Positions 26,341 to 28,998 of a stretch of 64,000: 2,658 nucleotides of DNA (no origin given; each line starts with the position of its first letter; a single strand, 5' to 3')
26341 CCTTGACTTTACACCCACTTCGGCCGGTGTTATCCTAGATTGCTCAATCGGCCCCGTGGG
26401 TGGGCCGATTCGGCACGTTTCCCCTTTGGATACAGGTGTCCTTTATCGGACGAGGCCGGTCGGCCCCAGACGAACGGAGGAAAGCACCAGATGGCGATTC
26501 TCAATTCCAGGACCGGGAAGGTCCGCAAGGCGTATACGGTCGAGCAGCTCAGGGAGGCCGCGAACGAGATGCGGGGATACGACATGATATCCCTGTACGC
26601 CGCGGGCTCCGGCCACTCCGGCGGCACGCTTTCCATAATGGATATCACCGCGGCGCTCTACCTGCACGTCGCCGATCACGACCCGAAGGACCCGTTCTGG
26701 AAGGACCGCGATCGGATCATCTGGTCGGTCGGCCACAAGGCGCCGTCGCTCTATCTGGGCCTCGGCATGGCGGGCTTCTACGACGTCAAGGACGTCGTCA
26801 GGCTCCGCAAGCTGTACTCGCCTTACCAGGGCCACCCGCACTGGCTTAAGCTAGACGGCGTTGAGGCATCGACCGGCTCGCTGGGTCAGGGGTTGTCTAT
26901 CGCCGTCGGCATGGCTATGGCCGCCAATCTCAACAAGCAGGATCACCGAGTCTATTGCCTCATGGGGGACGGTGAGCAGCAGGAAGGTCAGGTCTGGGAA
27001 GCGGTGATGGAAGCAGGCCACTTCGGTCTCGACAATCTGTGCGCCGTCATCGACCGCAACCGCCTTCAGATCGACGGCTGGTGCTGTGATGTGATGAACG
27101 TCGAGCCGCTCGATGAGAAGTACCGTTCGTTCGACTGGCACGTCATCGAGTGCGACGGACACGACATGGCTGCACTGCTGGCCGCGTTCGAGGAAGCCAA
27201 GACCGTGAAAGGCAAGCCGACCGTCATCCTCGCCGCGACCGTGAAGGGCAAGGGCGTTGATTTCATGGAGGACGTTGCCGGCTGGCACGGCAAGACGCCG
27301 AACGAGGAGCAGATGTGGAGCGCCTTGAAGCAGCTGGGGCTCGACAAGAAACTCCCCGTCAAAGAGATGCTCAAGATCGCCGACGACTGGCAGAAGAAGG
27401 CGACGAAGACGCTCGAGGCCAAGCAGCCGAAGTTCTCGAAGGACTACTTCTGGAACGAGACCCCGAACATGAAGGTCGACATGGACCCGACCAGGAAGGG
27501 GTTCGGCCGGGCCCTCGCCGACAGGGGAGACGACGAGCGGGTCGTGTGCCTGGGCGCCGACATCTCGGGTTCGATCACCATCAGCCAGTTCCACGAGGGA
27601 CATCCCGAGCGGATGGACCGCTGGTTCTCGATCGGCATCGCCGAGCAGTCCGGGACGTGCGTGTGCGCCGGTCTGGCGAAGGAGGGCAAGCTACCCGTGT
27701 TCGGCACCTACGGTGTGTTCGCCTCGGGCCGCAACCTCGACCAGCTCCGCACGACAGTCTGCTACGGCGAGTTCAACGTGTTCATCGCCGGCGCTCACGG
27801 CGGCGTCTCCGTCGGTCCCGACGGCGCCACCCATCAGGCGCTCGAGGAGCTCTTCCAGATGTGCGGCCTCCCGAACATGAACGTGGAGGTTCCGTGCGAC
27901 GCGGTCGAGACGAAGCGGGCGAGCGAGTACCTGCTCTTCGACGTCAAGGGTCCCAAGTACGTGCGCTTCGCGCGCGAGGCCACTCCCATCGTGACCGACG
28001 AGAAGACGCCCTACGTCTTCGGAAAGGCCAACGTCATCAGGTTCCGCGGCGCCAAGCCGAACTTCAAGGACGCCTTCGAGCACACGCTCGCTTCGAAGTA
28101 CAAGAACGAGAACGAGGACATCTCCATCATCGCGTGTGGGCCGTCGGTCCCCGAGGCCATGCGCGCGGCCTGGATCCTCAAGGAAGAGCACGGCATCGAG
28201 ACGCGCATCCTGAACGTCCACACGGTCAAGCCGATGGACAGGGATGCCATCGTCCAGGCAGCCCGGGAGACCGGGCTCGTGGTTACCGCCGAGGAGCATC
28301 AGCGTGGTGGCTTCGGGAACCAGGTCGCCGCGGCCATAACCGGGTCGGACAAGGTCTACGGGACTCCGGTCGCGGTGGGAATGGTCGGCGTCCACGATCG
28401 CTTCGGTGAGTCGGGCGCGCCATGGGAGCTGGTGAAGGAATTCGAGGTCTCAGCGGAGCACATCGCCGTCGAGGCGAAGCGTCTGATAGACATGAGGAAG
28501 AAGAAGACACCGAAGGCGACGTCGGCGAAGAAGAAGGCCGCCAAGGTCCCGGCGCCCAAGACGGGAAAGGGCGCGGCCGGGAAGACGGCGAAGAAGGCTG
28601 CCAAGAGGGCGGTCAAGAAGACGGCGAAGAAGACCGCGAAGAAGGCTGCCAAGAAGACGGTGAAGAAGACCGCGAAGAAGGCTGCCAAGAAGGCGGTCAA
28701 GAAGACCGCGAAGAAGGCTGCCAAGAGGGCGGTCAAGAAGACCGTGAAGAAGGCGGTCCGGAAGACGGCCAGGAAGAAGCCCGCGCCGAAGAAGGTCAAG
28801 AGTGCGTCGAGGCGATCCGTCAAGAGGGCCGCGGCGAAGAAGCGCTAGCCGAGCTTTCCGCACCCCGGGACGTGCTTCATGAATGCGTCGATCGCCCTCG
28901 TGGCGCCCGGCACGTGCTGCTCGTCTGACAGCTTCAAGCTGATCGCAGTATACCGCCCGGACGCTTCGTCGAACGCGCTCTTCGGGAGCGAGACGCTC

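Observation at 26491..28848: Transketolase fused to a histone H1 / AlgP / Hc1-like lysine-alanine repeat tail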

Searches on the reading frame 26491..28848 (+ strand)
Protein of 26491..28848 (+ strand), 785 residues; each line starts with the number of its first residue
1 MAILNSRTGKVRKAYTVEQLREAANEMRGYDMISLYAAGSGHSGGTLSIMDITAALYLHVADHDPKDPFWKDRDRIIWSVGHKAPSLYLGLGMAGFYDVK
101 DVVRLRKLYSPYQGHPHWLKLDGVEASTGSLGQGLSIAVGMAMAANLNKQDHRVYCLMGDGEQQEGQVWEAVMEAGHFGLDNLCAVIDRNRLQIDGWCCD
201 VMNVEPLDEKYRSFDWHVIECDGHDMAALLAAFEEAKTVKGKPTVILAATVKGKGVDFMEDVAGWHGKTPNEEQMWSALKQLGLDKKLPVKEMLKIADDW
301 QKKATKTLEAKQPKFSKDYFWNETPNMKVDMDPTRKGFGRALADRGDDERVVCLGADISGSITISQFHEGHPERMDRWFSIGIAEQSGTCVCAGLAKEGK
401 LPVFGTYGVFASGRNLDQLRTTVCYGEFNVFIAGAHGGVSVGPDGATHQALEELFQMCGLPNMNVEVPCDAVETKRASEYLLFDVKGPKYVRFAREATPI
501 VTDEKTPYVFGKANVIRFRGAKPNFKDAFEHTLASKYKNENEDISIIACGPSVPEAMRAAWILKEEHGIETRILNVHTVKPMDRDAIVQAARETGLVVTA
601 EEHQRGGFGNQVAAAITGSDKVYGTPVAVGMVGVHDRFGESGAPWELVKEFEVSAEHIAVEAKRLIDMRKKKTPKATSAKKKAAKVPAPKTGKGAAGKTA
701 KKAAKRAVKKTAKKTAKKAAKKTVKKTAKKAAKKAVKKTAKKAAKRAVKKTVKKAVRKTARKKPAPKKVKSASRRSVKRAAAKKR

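Call 4: search_protein_families(library=pfam, proteins=[window:26491-28848:+], max_evalue=0.01)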
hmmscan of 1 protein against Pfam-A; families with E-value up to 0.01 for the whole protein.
window:26491-28848:+ (785 aa): 8 families
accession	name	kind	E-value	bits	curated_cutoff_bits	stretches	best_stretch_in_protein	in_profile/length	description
PF00456.26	Transketolase_N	-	5.7e-59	200.2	22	1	22-312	4-305/334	Transketolase, thiamine diphosphate binding domain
PF02779.29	Transket_pyr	-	2e-26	93.1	27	1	334-498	5-172/174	Transketolase, pyrimidine binding domain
PF02780.25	Transketolase_C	-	2.1e-24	86.2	25.9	1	536-658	4-124/124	Transketolase, C-terminal domain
PF13292.11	DXP_synthase_N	-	2.8e-14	53.5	21.2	1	14-194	12-175/274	1-deoxy-D-xylulose-5-phosphate synthase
PF22613.1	Transketolase_C_1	-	5.2e-06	27.1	27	1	539-653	9-112/113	Transketolase-like TK C-terminal domain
PF00676.26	E1_dh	-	6.2e-06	25.8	22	1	129-250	101-224/300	Dehydrogenase E1 component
PF02775.26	TPP_enzyme_C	-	0.00035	20.8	21.9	1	113-165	16-60/151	Thiamine pyrophosphate enzyme, C-terminal TPP binding domain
PF08445.16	FR47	-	0.0037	17.7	22.1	0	595-617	25-47/86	FR47-like protein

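Call 5: search_protein_families(library=ncbifam, proteins=[window:26491-28848:+], max_evalue=0.01)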
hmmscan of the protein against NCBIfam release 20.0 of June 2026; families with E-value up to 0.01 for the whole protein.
window:26491-28848:+ (785 aa): 17 families
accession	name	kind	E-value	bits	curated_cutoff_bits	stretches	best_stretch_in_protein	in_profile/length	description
NF004559.0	PRK05899.2-5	equivalog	1.1e-194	648.2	488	1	6-667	4-625/627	transketolase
NF004556.0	PRK05899.2-2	equivalog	2.5e-121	406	575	1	15-665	12-637/639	transketolase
TIGR00232.1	tktlase_bact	equivalog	4e-78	263.4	682.25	2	27-317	7-307/654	transketolase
NF004558.0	PRK05899.2-4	equivalog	1.5e-60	205.4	788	2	25-303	8-290/651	transketolase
TIGR00204.1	dxs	equivalog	1.8e-53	182.1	465.95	3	347-661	326-610/616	1-deoxy-D-xylulose-5-phosphate synthase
NF003933.0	PRK05444.2-2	equivalog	5.5e-44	150.7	395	1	13-664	18-603/606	1-deoxy-D-xylulose-5-phosphate synthase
NF008968.0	PRK12315.1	subfamily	1.6e-38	132.4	510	2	347-664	295-579/582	1-deoxy-D-xylulose-5-phosphate synthase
TIGR00759.1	aceE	equivalog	2.4e-19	68.8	859.9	2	41-220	98-288/885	pyruvate dehydrogenase (acetyl-transferring), homodimeric type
TIGR03186.1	AKGDH_not_PDH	exception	1.7e-18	66.3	1408.3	3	208-257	345-394/889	alpha-ketoglutarate dehydrogenase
TIGR03182.1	PDH_E1_alph_y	equivalog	1.4e-10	40.6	393.85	1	129-256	110-239/315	pyruvate dehydrogenase (acetyl-transferring) E1 component subunit alpha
TIGR03181.1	PDH_E1_alph_x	equivalog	2.9e-10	39.6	411.35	1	131-246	124-241/341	pyruvate dehydrogenase (acetyl-transferring) E1 component subunit alpha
NF008854.0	PRK11892.1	equivalog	6.5e-10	38.2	454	1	536-617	335-416/464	pyruvate dehydrogenase complex E1 component subunit beta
NF006667.0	PRK09212.1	subfamily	4.9e-09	35.5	321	1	536-617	196-277/327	pyruvate dehydrogenase complex E1 component subunit beta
NF003616.0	PRK05261.1-1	subfamily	0.00011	20.7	777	1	100-223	110-235/788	phosphoketolase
NF007201.0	PRK09622.1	equivalog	0.0022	16.9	590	1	531-621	257-350/405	2-oxoacid:ferredoxin oxidoreductase subunit alpha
NF010381.0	PRK13808.1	equivalog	0.0096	15.4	426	0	668-783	216-329/335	adenylate kinase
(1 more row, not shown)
